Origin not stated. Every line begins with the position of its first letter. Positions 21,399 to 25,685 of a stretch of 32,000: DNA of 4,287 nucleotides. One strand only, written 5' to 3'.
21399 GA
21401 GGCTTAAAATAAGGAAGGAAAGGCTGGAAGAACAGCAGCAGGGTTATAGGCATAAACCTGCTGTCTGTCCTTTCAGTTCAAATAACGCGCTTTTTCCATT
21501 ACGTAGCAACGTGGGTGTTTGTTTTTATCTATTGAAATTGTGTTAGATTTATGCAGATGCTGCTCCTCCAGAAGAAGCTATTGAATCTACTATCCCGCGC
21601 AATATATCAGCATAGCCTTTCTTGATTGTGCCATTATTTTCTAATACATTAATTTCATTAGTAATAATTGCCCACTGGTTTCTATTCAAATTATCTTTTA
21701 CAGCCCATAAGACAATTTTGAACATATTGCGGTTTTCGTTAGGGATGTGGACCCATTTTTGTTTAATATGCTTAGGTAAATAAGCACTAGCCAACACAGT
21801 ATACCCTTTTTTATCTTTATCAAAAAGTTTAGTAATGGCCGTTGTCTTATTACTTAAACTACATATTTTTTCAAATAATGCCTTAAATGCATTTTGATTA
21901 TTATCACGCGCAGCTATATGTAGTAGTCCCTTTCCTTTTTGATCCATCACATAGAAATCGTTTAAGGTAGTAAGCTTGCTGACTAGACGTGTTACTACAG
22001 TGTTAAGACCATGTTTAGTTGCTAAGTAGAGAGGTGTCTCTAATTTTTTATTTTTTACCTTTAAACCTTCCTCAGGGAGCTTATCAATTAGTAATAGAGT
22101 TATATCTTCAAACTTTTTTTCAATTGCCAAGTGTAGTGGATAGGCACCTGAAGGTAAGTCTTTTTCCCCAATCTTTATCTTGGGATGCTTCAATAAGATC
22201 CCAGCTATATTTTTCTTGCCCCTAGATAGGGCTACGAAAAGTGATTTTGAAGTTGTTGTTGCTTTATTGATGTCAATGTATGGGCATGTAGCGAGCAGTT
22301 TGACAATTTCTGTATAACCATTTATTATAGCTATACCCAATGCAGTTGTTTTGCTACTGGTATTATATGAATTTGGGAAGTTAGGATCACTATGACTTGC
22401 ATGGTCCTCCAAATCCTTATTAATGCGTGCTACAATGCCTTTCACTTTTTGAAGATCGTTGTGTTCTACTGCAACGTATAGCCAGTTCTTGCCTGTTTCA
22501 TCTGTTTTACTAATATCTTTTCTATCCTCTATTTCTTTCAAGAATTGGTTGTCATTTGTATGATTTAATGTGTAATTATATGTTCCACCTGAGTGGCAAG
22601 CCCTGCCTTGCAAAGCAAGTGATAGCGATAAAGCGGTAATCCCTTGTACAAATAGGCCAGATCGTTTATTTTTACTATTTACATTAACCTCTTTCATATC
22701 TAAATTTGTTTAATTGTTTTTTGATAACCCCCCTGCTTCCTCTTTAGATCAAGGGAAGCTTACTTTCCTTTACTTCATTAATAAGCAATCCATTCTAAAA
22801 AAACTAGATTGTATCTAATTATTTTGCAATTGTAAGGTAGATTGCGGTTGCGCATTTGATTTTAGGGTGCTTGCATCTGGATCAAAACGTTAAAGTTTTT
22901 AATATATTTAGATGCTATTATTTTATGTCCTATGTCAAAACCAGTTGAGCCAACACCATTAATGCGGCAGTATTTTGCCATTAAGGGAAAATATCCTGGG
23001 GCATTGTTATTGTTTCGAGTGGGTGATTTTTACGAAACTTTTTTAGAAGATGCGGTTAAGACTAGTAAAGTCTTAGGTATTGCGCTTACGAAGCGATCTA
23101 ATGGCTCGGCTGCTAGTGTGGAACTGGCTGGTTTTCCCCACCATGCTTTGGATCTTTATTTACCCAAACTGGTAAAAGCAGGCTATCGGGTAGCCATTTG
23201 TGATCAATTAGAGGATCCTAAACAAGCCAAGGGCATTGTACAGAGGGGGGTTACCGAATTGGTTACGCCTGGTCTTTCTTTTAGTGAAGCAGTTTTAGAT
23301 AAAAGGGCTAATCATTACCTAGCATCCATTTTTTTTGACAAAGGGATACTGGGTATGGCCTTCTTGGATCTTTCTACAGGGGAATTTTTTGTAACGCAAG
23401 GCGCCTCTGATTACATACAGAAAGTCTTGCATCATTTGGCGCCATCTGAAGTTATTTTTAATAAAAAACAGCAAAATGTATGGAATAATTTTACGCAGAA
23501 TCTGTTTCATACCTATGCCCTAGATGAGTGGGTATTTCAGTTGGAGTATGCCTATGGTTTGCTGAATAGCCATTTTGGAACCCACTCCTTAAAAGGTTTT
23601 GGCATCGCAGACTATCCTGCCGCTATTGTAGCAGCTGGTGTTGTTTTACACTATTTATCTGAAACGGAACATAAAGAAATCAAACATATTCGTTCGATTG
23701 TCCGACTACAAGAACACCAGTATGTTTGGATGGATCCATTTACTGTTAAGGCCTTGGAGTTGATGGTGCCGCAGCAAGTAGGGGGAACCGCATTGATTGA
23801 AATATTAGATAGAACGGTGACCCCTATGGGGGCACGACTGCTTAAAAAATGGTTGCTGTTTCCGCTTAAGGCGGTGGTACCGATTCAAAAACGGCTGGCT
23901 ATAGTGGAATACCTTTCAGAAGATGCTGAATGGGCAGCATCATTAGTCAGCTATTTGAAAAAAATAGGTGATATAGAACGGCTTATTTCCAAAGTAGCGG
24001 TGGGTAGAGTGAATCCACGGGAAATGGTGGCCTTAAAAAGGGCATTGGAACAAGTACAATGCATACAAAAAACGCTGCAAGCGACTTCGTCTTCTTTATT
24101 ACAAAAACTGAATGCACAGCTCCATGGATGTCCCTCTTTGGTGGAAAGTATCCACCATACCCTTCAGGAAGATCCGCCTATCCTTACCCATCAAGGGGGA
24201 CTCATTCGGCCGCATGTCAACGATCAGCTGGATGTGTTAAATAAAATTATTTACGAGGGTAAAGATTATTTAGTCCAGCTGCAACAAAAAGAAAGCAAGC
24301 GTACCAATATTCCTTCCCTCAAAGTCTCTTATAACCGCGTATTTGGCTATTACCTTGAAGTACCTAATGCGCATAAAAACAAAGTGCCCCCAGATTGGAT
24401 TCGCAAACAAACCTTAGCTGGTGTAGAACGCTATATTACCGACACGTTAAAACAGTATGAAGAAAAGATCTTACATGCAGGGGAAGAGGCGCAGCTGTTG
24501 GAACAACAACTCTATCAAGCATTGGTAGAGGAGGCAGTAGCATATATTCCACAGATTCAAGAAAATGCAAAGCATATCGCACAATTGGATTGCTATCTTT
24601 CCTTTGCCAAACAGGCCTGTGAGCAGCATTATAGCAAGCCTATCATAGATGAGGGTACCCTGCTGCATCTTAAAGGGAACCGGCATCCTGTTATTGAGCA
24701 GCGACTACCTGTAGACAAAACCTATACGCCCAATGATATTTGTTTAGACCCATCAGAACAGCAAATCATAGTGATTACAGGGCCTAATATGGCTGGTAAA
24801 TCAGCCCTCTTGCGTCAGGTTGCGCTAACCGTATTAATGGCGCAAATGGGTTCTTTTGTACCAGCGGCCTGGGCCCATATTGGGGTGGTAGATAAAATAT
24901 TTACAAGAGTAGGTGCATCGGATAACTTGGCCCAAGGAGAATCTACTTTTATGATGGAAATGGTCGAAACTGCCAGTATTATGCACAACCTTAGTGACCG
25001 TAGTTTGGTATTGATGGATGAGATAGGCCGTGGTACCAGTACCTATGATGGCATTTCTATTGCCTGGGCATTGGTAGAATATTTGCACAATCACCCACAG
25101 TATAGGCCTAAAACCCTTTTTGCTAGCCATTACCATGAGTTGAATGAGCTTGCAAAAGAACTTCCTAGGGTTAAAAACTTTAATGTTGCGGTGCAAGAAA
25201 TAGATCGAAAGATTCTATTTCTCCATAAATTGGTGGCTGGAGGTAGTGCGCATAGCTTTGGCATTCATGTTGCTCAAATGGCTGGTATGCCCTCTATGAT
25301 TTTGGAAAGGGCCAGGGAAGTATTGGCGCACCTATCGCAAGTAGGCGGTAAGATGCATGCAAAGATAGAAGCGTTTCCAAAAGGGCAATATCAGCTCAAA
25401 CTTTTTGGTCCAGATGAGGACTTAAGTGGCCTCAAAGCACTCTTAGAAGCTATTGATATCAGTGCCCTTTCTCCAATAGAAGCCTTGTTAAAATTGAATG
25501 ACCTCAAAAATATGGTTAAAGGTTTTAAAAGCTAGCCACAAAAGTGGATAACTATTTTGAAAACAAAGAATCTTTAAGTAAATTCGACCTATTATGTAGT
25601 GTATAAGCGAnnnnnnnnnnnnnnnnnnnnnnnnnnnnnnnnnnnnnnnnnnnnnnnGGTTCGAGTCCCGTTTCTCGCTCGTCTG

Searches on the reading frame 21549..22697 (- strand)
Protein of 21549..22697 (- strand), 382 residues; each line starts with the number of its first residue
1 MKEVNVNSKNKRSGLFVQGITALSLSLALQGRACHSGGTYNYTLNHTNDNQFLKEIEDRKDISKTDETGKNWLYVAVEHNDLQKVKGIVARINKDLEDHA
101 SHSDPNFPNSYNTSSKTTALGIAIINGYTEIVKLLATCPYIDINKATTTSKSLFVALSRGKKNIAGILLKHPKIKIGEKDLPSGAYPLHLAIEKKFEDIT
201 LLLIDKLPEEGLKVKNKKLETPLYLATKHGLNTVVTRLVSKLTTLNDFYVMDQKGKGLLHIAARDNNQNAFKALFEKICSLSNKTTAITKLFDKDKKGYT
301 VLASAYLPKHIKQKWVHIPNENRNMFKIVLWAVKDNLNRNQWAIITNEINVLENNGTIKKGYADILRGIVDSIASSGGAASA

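Call 32: search_protein_families(library=pfam, proteins=[window:21549-22697:-])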
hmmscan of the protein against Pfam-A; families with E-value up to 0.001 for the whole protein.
window:21549-22697:- (382 aa): 5 families
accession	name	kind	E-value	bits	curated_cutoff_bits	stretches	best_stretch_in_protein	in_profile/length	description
PF12796.13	Ank_2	-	6.1e-22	78.4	27.3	3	103-180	20-90/90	Ankyrin repeats (3 copies)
PF13606.12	Ank_3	-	6.8e-10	38.7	22.3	0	118-144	4-29/30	Ankyrin repeat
PF00023.36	Ank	-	4.7e-09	36.5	21.1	0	118-136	4-22/33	Ankyrin repeat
PF13637.12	Ank_4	-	1.9e-07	31.7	22.7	0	114-135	28-49/50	Ankyrin repeats (many copies)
PF13857.12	Ank_5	-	3e-05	24.7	27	0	114-135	14-35/56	Ankyrin repeats (many copies)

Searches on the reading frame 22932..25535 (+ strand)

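Call 9: search_protein_families(library=pfam, proteins=[window:22932-25535:+])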
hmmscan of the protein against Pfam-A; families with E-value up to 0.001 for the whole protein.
window:22932-25535:+ (867 aa): 5 families
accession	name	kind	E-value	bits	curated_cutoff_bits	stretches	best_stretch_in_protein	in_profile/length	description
PF00488.27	MutS_V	-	2.4e-80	269.4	30.2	1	613-801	1-187/188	MutS domain V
PF05192.23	MutS_III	-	2.6e-45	155.6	34.1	1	271-559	2-194/194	MutS domain III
PF01624.25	MutS_I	-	1.2e-38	132.2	20.6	1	8-115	1-108/113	MutS domain I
PF05190.23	MutS_IV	-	2.1e-26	92.5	22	1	429-518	2-91/92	MutS family domain IV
PF05188.22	MutS_II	-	6.3e-19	69.1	25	1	129-254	2-133/133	MutS domain II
